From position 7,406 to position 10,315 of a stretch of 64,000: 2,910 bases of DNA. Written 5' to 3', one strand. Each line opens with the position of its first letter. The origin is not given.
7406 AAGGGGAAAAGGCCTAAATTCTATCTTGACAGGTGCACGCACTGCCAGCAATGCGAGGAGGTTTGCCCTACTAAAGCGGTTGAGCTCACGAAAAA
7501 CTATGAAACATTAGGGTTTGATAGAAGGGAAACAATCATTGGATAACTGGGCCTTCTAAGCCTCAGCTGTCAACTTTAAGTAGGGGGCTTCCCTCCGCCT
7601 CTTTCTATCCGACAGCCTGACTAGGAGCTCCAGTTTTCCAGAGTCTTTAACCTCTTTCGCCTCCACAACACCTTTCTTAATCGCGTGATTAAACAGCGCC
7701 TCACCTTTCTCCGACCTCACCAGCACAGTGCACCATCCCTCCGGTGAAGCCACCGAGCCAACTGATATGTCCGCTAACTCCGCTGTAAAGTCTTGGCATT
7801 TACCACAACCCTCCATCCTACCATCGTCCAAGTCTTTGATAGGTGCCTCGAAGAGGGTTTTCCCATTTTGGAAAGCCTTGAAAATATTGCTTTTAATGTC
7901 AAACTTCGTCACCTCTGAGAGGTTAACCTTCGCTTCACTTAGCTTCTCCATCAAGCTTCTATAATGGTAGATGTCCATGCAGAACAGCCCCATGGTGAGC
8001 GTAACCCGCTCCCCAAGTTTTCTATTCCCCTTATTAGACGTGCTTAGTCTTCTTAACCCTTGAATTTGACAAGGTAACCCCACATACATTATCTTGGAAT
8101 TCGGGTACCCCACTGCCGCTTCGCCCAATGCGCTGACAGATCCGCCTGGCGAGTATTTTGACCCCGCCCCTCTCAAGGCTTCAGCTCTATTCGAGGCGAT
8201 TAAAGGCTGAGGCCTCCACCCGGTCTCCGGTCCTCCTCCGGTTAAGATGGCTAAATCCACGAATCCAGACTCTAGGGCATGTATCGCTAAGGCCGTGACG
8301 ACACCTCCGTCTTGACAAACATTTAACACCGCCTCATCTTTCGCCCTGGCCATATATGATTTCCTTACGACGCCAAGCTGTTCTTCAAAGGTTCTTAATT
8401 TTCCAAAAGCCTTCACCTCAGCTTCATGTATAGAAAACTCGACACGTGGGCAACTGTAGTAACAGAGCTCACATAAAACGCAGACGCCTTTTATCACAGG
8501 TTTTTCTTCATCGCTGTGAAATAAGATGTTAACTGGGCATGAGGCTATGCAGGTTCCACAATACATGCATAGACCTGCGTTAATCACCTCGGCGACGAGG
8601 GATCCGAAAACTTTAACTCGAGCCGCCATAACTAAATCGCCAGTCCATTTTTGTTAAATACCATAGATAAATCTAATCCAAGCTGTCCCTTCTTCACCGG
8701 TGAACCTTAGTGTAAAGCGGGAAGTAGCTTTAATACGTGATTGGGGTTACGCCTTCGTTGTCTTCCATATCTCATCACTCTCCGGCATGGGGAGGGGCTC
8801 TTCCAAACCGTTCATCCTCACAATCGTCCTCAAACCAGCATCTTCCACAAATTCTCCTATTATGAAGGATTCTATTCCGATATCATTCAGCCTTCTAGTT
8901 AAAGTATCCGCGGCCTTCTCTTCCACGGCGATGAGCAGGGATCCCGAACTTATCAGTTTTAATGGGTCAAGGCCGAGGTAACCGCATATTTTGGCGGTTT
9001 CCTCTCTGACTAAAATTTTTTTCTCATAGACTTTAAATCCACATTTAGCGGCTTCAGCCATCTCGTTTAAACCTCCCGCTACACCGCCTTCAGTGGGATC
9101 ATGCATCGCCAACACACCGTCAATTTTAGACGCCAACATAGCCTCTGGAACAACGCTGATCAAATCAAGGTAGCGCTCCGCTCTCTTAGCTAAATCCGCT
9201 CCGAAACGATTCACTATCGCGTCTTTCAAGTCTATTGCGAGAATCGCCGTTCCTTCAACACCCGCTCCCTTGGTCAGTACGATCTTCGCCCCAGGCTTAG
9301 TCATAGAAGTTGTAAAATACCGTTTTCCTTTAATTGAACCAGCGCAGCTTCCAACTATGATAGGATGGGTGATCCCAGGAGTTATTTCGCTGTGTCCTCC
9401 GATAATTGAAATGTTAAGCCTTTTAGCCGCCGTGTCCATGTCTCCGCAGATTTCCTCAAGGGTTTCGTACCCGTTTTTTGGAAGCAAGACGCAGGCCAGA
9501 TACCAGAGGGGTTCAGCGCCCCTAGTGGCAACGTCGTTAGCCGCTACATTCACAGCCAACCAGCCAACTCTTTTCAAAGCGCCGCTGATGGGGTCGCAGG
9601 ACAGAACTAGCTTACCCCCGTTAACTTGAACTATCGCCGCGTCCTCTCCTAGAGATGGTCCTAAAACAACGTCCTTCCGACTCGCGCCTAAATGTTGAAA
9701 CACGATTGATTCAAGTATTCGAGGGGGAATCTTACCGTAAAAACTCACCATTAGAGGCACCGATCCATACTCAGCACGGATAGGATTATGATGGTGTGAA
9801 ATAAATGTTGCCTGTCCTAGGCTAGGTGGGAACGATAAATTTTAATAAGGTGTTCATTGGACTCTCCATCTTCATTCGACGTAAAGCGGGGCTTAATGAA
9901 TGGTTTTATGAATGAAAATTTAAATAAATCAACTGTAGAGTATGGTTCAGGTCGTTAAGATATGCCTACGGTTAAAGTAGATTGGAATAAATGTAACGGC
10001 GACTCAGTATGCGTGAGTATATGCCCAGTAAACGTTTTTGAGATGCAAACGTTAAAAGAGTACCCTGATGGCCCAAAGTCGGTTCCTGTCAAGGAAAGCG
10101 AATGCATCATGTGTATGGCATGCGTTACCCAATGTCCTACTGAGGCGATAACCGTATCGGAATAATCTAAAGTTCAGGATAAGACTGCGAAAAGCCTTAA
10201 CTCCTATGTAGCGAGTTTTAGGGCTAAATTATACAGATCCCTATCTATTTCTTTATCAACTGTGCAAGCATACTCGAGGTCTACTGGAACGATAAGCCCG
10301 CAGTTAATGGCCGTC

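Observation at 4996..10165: Minimal Ech/Mbh-like [NiFe] hydrogenase module with no adjacent membrane subunits, embedded with RAM-domain, FrhB-like, PurM-fold, ferredoxin and NikR genes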

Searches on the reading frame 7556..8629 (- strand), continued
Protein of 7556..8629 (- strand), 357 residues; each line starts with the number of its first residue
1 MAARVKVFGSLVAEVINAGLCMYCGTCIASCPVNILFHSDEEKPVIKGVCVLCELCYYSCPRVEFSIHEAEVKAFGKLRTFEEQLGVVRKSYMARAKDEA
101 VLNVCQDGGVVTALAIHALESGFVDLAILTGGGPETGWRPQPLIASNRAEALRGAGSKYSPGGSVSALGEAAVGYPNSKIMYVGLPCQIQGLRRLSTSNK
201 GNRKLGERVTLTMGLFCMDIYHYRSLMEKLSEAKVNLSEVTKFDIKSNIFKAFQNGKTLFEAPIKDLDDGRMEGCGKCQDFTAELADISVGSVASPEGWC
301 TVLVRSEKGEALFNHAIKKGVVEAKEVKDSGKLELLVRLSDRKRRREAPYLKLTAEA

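Call 75: find_encoding_contigs(protein=P0121, flank=1500, max_places=4)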
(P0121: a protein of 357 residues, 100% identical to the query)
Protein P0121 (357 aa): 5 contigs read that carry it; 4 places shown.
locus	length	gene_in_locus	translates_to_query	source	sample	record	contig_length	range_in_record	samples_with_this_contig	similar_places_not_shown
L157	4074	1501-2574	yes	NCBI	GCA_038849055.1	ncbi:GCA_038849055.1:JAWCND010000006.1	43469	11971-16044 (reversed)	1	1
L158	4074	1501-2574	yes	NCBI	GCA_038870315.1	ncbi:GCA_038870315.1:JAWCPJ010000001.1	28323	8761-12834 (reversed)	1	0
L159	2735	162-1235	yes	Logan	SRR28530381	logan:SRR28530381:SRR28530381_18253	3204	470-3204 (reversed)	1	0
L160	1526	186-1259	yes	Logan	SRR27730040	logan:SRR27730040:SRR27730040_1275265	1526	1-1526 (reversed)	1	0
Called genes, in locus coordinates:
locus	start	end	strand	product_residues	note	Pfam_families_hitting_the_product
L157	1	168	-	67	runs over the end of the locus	PF12797:Fer4_2 (faint), PF12837:Fer4_6 (faint), PF13237:Fer4_10, PF14697:Fer4_21 (faint), PF00037:Fer4 (weak), PF12838:Fer4_7, PF13187:Fer4_9, PF00037:Fer4 (weak), +3 more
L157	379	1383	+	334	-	PF00586:AIRS, PF02769:AIRS_C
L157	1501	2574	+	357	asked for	PF00037:Fer4 (weak), PF13484:Fer4_16 (faint), PF14697:Fer4_21 (weak), PF04422:FrhB_FdhB_N, PF04432:FrhB_FdhB_C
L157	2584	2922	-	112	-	PF25160:LdpA_Fe-S-bd (weak), PF00037:Fer4, PF12797:Fer4_2 (weak), PF12837:Fer4_6 (weak), PF13237:Fer4_10, PF14697:Fer4_21, PF12838:Fer4_7, PF13187:Fer4_9, +7 more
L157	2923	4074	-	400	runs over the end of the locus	PF00374:NiFeSe_Hases, PF00346:Complex1_49kDa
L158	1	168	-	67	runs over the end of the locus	PF12797:Fer4_2 (faint), PF12837:Fer4_6 (faint), PF13237:Fer4_10, PF14697:Fer4_21 (faint), PF00037:Fer4 (weak), PF12838:Fer4_7, PF13187:Fer4_9, PF00037:Fer4 (weak), +3 more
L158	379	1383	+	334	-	PF00586:AIRS, PF02769:AIRS_C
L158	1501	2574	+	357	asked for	PF00037:Fer4 (weak), PF13484:Fer4_16 (faint), PF14697:Fer4_21 (weak), PF04422:FrhB_FdhB_N, PF04432:FrhB_FdhB_C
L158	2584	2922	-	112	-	PF25160:LdpA_Fe-S-bd (weak), PF00037:Fer4, PF12797:Fer4_2 (weak), PF12837:Fer4_6 (weak), PF13237:Fer4_10, PF14697:Fer4_21, PF12838:Fer4_7, PF13187:Fer4_9, +7 more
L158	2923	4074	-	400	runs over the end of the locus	PF00374:NiFeSe_Hases, PF00346:Complex1_49kDa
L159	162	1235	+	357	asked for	PF00037:Fer4 (weak), PF13484:Fer4_16 (faint), PF14697:Fer4_21 (weak), PF04422:FrhB_FdhB_N, PF04432:FrhB_FdhB_C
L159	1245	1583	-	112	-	PF25160:LdpA_Fe-S-bd (weak), PF00037:Fer4, PF12797:Fer4_2 (weak), PF12837:Fer4_6 (weak), PF13237:Fer4_10, PF14697:Fer4_21, PF12838:Fer4_7, PF13187:Fer4_9, +7 more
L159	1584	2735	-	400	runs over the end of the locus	PF00374:NiFeSe_Hases, PF00346:Complex1_49kDa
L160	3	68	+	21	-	?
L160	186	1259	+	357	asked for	PF00037:Fer4 (weak), PF13484:Fer4_16 (faint), PF14697:Fer4_21 (weak), PF04422:FrhB_FdhB_N, PF04432:FrhB_FdhB_C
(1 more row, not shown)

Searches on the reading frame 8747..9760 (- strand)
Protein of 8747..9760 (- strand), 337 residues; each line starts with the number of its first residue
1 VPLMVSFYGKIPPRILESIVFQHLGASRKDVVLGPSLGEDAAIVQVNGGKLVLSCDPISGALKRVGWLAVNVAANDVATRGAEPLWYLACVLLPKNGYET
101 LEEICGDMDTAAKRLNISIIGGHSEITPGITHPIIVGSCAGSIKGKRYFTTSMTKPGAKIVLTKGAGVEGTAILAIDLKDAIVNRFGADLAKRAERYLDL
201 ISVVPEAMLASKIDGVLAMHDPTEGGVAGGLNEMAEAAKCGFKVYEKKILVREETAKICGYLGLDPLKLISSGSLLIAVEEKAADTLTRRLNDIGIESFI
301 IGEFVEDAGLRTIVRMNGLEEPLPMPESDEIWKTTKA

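Call 4: search_protein_families(library=pfam, proteins=[window:8747-9760:-], max_evalue=0.01)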
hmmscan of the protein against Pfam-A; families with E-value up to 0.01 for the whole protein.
window:8747-9760:- (337 aa): 2 families
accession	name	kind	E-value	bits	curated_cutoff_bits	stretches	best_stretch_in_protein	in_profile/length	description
PF02769.27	AIRS_C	-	1.6e-23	84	23.1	1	155-314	1-155/156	AIR synthase related protein, C-terminal domain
PF00586.29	AIRS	-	8.7e-19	68.4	24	1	38-142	1-111/112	AIR synthase related protein, N-terminal domain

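Call 5: search_protein_families(library=ncbifam, proteins=[window:8747-9760:-], max_evalue=0.01)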
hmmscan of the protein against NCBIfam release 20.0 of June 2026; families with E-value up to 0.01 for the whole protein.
window:8747-9760:- (337 aa): 17 families
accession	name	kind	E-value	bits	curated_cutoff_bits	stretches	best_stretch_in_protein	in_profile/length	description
TIGR02124.1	hypE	equivalog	1.7e-37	129.2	251.6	1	37-329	32-326/332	hydrogenase expression/formation protein HypE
TIGR01379.1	thiL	equivalog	8.2e-24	84.2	184.15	1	34-313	20-302/320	thiamine-phosphate kinase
TIGR00476.1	selD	equivalog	2.4e-20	73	125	1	10-258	14-260/311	selenide, water dikinase SelD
NF002098.0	PRK00943.1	equivalog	1.5e-18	66.9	299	1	10-250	20-256/347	selenide, water dikinase SelD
NF004353.0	PRK05731.2-2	equivalog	2.5e-17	63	301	1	36-310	17-283/311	thiamine-phosphate kinase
NF010705.0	PRK14105.1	equivalog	3.9e-14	52.3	291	1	28-307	39-329/345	selenide, water dikinase SelD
NF004351.0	PRK05731.1-4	equivalog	7.1e-14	51.6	324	1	27-273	29-271/321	thiamine-phosphate kinase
TIGR04049.1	AIR_rel_sll0787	hypoth_equivalog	3e-13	49.5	321.3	1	36-308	41-294/318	sll0787 family AIR synthase-like protein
TIGR03267.1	methan_mark_2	hypoth_equivalog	4.7e-12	45.6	365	1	36-311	42-302/323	methanogenesis marker 2 protein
TIGR01736.1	FGAM_synth_II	equivalog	2.4e-09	36.1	525.75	1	133-311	162-337/718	phosphoribosylformylglycinamidine synthase subunit PurL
NF002290.1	PRK01213.1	equivalog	7.9e-09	34.2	648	1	38-317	423-702/723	phosphoribosylformylglycinamidine synthase subunit PurL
TIGR04050.1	MSMEG_0567_Cter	hypoth_equivalog_domain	2.1e-07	30.7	312.2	1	37-126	32-122/296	MSMEG_0567/sll0787 family protein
NF004350.0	PRK05731.1-1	equivalog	1.1e-06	27.8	441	1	21-305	13-297/325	thiamine-phosphate kinase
TIGR00878.1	purM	equivalog_domain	2.2e-06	27.1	236.35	1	64-168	76-183/332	phosphoribosylformylglycinamidine cyclo-ligase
NF004354.0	PRK05731.2-3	equivalog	0.00073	19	204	1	63-123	47-108/273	thiamine-phosphate kinase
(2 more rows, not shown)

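Call 60: search_solved_structures(query=window:8747-9760:-, max_evalue=0.00001)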
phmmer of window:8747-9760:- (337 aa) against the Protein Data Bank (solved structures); distinct sequences matched with E-value up to 0.00001: 8.
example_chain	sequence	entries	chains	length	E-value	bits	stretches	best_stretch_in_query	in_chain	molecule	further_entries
2i6r_A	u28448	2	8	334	1.6e-22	83.2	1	56-330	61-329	HypE protein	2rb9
3vti_C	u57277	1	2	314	3e-20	75.7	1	64-320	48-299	Hydrogenase maturation factor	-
2z1t_A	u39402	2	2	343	3.3e-19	72.3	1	54-287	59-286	Hydrogenase expression/formation protein HypE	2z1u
2z1e_A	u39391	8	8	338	6.4e-15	58.2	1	64-315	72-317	Hydrogenase expression/formation protein HypE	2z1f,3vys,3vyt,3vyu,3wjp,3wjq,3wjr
3u0o_A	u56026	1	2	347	1.1e-11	47.6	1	10-244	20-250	Selenide, water dikinase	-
9vnu_A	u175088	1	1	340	2.1e-06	30.2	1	65-192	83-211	Phosphoribosylformylglycinamidine cyclo-ligase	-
5cc8_A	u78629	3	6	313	5.8e-06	28.8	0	19-157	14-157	Thiamine-monophosphate kinase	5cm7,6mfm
5dd7_A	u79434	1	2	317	6e-06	28.7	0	19-157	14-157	Thiamine-monophosphate kinase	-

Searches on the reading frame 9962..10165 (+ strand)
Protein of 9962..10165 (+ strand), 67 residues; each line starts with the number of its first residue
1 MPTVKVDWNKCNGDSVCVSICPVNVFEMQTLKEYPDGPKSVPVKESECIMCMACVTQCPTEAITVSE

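Call 4: search_protein_families(library=pfam, proteins=[window:9962-10165:+], max_evalue=0.01)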
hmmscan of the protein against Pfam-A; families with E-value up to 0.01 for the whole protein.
window:9962-10165:+ (67 aa): 16 families
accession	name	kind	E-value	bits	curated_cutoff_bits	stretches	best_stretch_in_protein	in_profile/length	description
PF00037.32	Fer4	-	1.5e-13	50.4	21.1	2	42-64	2-24/24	4Fe-4S binding domain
PF12838.12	Fer4_7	-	1.3e-09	38.8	27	1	10-62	1-52/52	4Fe-4S dicluster domain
PF12837.12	Fer4_6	-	5.8e-09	35.9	25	2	45-63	6-24/24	4Fe-4S binding domain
PF13237.11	Fer4_10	-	6.5e-08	32.8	25.5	1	4-59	2-53/53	4Fe-4S dicluster domain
PF13187.11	Fer4_9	-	1.5e-07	31.8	27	1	11-63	2-52/52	4Fe-4S dicluster domain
PF14697.11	Fer4_21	-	1.7e-07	31.7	35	2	39-64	32-58/59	4Fe-4S dicluster domain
PF12800.12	Fer4_4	-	7.2e-06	26.4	24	1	46-60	2-16/17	4Fe-4S binding domain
PF13484.11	Fer4_16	-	7.3e-06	27.1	30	1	47-64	1-18/66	4Fe-4S double cluster binding domain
PF25160.1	LdpA_Fe-S-bd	-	8.8e-06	25.9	27.6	0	6-30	23-47/49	LdpA Fe-S cluster-binding domain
PF12797.12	Fer4_2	-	1.1e-05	25.5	24.5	1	42-60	4-22/22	4Fe-4S binding domain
PF13459.11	Fer4_15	-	4.1e-05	24.6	22.4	1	4-28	1-24/66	4Fe-4S single cluster domain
PF12798.12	Fer4_3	-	0.0001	23.3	27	1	48-62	1-15/15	4Fe-4S binding domain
PF13370.11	Fer4_13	-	0.00067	20.7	24.5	0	6-30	1-24/58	4Fe-4S single cluster domain of Ferredoxin I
PF13183.11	Fer4_8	-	0.0011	19.9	27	0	9-61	3-67/68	4Fe-4S dicluster domain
PF05187.19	Fer4_ETF_QO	-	0.0024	18.5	24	1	12-64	41-91/104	Electron transfer flavoprotein-ubiquinone oxidoreductase, 4Fe-4S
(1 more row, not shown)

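Call 5: search_protein_families(library=ncbifam, proteins=[window:9962-10165:+], max_evalue=0.01)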
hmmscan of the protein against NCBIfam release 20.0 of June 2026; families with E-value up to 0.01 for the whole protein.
window:9962-10165:+ (67 aa): 80 families (the best 25 are shown)
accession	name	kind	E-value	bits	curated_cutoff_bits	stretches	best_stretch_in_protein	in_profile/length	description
NF041165.1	ZFX_Thplmales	equivalog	1.4e-13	51.4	280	2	38-66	115-143/144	zinc-containing ferredoxin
NF043039.1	HgcAB_like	equivalog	1.4e-13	51.2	285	1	3-64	294-350/350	HgcAB-like fusion protein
NF040864.1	HgcB_ferredoxin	equivalog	7.7e-11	41.7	99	1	3-66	8-64/93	mercury methylation ferredoxin HgcB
NF006221.0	PRK08348.1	subfamily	3.1e-10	39.9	124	1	4-66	39-95/136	NADH-plastoquinone oxidoreductase subunit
NF042909.1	FMH_DH_FwdF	exception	7.4e-10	38.4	375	1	3-66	251-314/336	tungsten-dependent formylmethanofuran dehydrogenase subunit FwdF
NF007205.0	PRK09626.1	equivalog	2.4e-09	37.2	93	1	4-67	12-75/105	2-oxoglutarate-acceptor oxidoreductase subunit OorD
TIGR01971.1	NuoI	subfamily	9.1e-09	35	113.05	1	9-66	42-101/121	NADH-quinone oxidoreductase, chain I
NF038196.1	ferrodoxin_EFR1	subfamily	1e-08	35.6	75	1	4-65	180-231/242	EFR1 family ferrodoxin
NF042987.1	OGOR_delta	exception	3.9e-08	33.3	125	1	4-65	26-87/89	2-oxoglutarate ferredoxin oxidoreductase subunit delta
NF005503.0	PRK07118.1-2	equivalog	6.4e-08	32.2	252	1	4-66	162-232/292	RnfABCDGE type electron transport complex subunit B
TIGR02179.1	PorD_KorD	subfamily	7e-08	32.5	60.05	2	4-29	50-75/78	2-oxoacid:acceptor oxidoreductase, delta subunit, pyruvate/2-ketoisovalerate family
TIGR02512.1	FeFe_hydrog_A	subfamily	4.5e-07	29.1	405.95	1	4-64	2-68/375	[FeFe] hydrogenase, group A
NF004541.0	PRK05888.2-2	equivalog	5.4e-07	29.6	217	1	9-64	61-112/168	NADH-quinone oxidoreductase subunit NuoI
NF009053.0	PRK12387.1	subfamily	6.1e-07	29.4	204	1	7-67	36-94/180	formate hydrogenlyase complex iron-sulfur subunit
NF004543.0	PRK05888.2-5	equivalog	6.9e-07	29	243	1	6-67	56-119/217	NADH-quinone oxidoreductase subunit NuoI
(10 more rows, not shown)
